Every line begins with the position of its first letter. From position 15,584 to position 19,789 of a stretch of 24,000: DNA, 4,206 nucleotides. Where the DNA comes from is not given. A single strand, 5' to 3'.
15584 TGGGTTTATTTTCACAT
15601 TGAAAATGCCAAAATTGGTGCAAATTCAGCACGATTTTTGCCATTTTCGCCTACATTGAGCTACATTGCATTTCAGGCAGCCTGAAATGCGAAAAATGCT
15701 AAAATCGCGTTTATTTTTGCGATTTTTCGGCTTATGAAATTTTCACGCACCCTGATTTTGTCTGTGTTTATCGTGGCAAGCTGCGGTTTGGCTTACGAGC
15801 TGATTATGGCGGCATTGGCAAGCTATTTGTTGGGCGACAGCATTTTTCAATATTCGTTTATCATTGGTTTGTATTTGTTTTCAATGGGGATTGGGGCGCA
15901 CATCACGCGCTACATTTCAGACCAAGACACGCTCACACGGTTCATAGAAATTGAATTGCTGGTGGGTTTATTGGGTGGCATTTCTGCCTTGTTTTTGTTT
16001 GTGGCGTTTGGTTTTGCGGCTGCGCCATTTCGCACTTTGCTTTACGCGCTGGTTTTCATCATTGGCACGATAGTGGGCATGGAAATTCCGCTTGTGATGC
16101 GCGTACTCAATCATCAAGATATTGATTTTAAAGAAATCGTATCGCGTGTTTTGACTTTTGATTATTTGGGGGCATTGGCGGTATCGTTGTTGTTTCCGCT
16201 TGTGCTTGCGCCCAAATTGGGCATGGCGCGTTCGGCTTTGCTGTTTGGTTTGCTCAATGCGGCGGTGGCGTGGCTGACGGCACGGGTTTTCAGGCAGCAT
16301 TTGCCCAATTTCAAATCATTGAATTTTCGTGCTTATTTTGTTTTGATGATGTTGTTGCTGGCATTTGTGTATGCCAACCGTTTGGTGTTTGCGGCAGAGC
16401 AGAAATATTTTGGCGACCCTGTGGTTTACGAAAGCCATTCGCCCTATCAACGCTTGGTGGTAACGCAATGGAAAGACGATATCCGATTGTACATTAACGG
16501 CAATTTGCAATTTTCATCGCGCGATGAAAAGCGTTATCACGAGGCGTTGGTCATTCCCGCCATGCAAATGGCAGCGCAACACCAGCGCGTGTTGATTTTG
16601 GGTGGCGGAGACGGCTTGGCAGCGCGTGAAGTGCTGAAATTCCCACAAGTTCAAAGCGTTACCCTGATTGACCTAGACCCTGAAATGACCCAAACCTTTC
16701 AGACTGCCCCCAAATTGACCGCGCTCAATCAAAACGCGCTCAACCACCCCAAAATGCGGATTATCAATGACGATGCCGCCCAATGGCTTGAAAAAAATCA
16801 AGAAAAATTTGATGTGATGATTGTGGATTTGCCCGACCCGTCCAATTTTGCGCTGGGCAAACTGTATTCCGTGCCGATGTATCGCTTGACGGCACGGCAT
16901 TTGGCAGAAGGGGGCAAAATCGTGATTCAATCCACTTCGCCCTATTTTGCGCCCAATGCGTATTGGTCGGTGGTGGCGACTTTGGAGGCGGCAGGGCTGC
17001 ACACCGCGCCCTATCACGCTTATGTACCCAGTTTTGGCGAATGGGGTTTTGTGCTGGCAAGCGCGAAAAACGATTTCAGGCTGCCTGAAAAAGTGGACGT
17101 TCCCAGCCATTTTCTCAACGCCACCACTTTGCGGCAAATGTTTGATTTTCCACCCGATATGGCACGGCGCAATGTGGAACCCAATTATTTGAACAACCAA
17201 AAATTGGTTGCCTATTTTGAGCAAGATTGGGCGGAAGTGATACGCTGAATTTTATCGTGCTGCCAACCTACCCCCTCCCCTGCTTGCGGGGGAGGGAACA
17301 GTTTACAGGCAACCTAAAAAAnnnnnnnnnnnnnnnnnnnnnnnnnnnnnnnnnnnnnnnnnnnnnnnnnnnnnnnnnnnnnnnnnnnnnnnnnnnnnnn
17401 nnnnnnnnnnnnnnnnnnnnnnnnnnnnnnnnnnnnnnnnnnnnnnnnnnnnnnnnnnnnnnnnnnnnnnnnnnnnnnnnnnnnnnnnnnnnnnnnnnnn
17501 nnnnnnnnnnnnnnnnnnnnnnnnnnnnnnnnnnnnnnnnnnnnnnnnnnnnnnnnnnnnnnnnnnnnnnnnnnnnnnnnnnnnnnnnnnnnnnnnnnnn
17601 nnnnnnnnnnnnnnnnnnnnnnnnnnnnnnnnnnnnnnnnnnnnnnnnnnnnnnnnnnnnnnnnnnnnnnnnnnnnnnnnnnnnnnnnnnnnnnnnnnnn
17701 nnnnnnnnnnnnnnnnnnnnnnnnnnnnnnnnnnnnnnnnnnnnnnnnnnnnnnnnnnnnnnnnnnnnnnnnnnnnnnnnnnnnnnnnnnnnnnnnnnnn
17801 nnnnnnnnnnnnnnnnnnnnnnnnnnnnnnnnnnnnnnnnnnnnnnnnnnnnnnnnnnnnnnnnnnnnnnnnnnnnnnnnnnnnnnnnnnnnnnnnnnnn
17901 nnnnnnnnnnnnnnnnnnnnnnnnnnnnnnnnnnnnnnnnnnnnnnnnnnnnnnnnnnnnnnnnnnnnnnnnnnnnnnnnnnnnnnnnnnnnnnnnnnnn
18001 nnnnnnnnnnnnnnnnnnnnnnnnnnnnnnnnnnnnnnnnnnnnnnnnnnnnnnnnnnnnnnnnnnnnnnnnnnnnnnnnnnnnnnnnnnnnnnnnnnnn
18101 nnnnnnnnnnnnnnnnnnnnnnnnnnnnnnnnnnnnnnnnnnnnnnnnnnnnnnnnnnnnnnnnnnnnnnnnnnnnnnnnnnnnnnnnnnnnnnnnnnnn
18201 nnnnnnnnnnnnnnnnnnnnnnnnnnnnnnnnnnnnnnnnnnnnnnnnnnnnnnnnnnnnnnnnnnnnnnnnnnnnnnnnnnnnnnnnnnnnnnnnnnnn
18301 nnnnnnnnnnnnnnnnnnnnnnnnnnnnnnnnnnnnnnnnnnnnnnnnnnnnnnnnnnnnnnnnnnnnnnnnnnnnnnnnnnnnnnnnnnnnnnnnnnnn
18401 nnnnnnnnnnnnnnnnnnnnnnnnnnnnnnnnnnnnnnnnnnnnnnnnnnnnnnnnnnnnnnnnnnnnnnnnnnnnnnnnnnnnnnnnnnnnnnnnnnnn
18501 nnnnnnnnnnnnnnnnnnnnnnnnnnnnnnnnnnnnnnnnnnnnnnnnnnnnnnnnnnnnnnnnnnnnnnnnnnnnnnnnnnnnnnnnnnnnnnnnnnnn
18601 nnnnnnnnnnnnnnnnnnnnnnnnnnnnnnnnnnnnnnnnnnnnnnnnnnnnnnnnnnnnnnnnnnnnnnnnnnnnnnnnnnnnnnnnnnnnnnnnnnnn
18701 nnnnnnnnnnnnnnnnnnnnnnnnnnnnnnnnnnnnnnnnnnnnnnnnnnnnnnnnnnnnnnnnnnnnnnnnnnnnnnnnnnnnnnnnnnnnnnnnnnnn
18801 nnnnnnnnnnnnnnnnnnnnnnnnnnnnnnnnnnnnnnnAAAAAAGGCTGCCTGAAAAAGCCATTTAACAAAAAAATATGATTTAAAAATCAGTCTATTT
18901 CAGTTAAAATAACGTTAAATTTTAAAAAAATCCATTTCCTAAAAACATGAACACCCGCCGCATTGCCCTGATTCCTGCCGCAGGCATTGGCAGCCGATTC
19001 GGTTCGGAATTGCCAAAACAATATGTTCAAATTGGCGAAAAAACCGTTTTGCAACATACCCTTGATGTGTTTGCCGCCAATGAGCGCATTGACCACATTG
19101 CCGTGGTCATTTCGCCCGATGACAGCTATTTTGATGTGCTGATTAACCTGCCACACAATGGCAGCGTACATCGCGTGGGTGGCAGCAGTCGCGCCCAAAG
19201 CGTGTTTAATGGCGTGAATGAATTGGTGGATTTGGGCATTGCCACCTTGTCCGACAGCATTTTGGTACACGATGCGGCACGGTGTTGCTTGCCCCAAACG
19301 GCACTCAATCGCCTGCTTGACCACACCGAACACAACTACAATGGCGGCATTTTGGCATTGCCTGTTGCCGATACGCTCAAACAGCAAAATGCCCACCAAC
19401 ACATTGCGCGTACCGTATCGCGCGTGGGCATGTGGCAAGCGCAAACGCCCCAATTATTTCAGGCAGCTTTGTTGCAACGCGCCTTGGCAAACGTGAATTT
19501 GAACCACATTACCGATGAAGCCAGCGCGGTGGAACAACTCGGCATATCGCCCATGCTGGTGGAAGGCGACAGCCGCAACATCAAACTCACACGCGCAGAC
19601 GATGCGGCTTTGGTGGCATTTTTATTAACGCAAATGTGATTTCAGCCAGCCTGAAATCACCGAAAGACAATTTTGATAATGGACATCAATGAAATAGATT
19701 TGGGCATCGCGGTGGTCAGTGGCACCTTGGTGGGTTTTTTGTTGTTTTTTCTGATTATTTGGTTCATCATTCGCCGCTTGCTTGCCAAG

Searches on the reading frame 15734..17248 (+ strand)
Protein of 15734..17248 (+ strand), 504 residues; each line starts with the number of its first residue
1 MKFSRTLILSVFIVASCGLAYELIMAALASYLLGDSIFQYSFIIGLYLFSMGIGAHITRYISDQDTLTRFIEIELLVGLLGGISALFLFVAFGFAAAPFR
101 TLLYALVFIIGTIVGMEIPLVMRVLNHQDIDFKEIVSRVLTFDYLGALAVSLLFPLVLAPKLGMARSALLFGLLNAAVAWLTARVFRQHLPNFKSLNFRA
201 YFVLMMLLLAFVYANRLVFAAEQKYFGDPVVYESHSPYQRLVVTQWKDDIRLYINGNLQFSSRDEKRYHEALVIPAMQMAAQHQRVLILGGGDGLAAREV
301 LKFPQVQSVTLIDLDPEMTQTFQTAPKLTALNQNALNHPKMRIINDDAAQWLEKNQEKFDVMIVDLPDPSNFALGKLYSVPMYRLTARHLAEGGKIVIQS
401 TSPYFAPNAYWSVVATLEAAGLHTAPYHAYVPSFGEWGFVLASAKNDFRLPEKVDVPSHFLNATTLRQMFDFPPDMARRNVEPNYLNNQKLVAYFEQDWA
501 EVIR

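Call 11: search_protein_families(library=pfam, proteins=[window:15734-17248:+], max_evalue=0.00001)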
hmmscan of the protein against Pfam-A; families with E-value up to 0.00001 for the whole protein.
window:15734-17248:+ (504 aa): 1 family
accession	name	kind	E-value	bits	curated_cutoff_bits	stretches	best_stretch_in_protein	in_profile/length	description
PF01564.23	Spermine_synth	-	1.2e-33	116.7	22.9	1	265-447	1-179/186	Spermine/spermidine synthase domain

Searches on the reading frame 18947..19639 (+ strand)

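Call 11: search_protein_families(library=pfam, proteins=[window:18947-19639:+], max_evalue=0.00001)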
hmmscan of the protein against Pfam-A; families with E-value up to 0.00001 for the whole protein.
window:18947-19639:+ (230 aa): 2 families
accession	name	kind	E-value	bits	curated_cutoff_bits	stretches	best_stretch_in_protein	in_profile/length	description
PF01128.25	IspD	-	5.1e-63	213.2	27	1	6-228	2-220/221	2-C-methyl-D-erythritol 4-phosphate cytidylyltransferase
PF12804.13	NTP_transf_3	-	1.2e-07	32.4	27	1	7-70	1-60/160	MobA-like NTP transferase domain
